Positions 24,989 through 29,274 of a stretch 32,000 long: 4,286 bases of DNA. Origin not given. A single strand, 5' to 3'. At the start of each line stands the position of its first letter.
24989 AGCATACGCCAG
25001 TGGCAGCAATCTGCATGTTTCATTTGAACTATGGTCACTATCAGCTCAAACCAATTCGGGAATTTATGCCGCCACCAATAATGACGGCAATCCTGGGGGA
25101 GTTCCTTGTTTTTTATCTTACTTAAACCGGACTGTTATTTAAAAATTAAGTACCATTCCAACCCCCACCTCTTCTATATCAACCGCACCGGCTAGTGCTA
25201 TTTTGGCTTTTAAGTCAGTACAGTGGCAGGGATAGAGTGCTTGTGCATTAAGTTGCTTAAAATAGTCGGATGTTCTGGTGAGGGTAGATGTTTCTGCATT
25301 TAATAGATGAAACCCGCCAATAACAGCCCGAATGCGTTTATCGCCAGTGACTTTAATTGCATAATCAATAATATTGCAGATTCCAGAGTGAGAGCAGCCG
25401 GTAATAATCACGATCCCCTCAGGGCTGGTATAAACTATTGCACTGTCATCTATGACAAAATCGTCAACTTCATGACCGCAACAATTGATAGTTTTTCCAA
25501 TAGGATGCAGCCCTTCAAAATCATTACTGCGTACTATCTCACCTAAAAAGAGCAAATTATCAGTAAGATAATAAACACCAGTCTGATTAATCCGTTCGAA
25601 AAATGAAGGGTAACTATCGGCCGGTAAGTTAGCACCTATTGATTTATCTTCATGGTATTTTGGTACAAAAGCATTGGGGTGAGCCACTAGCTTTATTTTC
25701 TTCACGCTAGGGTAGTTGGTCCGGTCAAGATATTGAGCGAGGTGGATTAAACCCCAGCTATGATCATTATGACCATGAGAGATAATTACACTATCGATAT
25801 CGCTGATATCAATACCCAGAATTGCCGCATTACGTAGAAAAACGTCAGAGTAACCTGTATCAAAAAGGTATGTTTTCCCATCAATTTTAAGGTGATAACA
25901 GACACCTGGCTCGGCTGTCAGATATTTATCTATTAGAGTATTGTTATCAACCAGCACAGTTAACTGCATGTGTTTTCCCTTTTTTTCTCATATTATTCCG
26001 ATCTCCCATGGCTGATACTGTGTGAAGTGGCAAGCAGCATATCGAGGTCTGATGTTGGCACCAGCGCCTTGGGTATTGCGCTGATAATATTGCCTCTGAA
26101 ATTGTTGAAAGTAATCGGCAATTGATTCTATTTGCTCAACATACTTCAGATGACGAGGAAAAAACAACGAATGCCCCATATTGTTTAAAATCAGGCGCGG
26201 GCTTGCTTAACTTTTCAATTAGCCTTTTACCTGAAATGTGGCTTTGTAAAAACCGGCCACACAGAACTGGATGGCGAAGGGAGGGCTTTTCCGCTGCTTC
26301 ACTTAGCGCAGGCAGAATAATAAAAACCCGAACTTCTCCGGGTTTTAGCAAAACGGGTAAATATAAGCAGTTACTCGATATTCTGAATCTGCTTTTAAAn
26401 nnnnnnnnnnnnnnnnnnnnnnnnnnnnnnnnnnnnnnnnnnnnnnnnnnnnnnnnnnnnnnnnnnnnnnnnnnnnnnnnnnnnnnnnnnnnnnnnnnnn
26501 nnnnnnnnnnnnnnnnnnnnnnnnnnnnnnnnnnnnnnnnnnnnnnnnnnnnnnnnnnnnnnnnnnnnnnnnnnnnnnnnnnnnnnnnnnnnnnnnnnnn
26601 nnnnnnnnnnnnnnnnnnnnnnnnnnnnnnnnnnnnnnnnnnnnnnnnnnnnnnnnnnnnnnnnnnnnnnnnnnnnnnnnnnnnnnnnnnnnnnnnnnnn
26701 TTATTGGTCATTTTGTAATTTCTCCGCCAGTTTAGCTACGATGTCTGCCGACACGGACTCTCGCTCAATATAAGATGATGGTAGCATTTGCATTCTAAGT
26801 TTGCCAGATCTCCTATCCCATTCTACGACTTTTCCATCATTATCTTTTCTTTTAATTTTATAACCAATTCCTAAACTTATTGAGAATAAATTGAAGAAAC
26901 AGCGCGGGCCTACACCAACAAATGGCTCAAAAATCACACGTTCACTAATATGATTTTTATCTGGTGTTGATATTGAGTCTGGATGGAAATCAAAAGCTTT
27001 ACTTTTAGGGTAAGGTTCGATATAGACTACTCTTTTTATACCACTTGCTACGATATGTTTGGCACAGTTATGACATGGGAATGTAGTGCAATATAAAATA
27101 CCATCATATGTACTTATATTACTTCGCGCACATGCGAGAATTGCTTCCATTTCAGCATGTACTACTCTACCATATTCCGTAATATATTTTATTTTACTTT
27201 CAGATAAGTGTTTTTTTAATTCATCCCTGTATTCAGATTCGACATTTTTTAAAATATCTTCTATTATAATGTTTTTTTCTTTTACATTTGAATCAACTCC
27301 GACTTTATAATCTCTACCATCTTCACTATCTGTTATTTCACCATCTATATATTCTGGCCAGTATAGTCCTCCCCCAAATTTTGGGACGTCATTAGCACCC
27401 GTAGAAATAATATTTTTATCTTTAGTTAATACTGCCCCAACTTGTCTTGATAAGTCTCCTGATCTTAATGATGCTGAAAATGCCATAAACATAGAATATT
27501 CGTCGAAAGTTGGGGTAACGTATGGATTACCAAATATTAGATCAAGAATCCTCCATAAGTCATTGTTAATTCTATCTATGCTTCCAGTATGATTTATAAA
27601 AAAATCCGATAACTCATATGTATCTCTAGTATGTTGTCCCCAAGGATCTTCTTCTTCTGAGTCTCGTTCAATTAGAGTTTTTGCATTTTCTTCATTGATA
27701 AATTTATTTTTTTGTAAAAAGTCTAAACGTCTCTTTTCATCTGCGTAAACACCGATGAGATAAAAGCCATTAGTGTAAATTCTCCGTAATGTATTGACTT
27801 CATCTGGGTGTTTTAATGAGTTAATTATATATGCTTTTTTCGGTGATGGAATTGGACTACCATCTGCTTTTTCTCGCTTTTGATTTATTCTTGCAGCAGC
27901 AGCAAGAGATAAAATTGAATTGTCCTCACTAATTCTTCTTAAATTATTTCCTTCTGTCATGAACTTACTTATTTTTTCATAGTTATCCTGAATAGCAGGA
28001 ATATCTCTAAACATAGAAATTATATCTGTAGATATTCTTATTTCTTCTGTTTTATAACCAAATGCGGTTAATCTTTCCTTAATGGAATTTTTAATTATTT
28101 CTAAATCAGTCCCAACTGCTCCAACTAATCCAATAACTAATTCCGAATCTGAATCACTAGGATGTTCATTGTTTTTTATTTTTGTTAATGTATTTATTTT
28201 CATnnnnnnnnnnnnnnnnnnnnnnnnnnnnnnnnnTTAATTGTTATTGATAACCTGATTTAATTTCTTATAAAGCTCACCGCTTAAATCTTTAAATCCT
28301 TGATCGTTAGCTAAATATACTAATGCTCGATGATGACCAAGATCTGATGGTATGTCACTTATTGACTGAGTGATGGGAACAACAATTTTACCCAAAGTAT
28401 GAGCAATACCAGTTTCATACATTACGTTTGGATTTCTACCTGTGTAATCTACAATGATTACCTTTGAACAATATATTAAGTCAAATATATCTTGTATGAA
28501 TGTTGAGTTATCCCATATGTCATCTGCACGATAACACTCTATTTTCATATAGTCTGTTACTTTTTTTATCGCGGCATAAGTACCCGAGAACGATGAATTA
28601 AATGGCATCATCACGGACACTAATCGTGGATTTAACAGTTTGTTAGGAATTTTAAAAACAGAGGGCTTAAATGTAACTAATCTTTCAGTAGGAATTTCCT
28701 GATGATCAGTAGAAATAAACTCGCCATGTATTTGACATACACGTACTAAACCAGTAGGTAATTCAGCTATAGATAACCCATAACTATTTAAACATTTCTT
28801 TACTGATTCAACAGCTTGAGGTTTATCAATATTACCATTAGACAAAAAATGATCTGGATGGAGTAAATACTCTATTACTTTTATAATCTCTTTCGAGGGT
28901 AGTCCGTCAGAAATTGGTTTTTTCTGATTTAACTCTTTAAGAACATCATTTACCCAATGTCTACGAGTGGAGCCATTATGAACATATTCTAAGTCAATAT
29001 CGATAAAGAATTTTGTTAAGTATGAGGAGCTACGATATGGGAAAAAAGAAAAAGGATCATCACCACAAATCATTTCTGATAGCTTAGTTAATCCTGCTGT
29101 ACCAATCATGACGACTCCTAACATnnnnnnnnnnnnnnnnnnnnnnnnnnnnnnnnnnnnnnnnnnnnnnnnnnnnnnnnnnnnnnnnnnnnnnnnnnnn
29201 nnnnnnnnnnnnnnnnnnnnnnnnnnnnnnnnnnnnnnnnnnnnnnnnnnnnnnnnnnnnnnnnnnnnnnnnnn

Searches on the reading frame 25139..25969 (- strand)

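Call 5: search_protein_families(library=pfam, proteins=[window:25139-25969:-])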
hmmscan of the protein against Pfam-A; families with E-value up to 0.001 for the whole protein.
window:25139-25969:- (276 aa): 2 families
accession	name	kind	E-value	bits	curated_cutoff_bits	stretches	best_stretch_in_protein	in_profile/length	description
PF00753.33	Lactamase_B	-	2.6e-12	47.5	22.7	1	18-82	2-68/196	Metallo-beta-lactamase superfamily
PF12706.13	Lactamase_B_2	-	7.5e-05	22.9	27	1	34-85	3-57/200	Beta-lactamase superfamily domain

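Call 6: search_protein_families(library=ncbifam, proteins=[window:25139-25969:-])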
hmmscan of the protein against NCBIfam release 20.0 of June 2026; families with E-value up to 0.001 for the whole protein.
window:25139-25969:- (276 aa): 3 families
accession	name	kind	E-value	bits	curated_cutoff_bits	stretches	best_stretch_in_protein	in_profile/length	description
TIGR02651.1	RNase_Z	equivalog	2.1e-06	27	292.95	1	25-82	21-76/302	ribonuclease Z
NF000801.0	PRK00055.1-3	equivalog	7.3e-06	25.2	252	1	27-81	25-77/307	ribonuclease Z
NF000805.0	PRK00055.2-3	equivalog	0.00017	21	416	1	25-85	25-83/307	ribonuclease Z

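Call 35: search_protein_families(library=padloc, proteins=[window:25139-25969:-], max_evalue=0.001)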
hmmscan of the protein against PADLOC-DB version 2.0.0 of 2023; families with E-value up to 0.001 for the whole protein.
window:25139-25969:- (276 aa): 1 family
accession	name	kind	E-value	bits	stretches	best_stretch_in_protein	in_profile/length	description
PDLC03805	RTasMBL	-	0.00024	18.4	1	15-94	4-83/322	DRT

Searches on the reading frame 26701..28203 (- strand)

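Call 34: search_protein_families(library=pfam, proteins=[window:26701-28203:-], max_evalue=0.001)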
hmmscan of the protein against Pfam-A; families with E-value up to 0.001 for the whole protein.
window:26701-28203:- (500 aa): 2 families
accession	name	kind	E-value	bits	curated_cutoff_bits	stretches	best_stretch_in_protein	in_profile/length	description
PF00383.29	dCMP_cyt_deam_1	-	4.6e-18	65.4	25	1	233-395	3-101/102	Cytidine and deoxycytidylate deaminase zinc-binding region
PF14437.12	MafB19-deam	-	3.4e-09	37.2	27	1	248-402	18-107/142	MafB19-like deaminase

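Call 35: search_protein_families(library=padloc, proteins=[window:26701-28203:-], max_evalue=0.001)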
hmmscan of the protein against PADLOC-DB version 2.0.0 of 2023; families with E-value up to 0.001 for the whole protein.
window:26701-28203:- (500 aa): 1 family
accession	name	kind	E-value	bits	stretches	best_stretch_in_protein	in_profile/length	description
PDLC02373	dCTPase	-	8.2e-179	594.4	1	12-494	146-552/630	-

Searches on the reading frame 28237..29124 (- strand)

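Call 34: search_protein_families(library=pfam, proteins=[window:28237-29124:-], max_evalue=0.001)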
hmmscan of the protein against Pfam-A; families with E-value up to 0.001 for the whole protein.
window:28237-29124:- (295 aa): 0 families

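Call 35: search_protein_families(library=padloc, proteins=[window:28237-29124:-], max_evalue=0.001)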
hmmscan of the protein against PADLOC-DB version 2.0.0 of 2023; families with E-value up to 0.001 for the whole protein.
window:28237-29124:- (295 aa): 1 family
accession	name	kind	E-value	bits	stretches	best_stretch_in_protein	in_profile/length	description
PDLC00733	Effector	-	2.4e-05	21.4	1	202-270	286-354/388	TIR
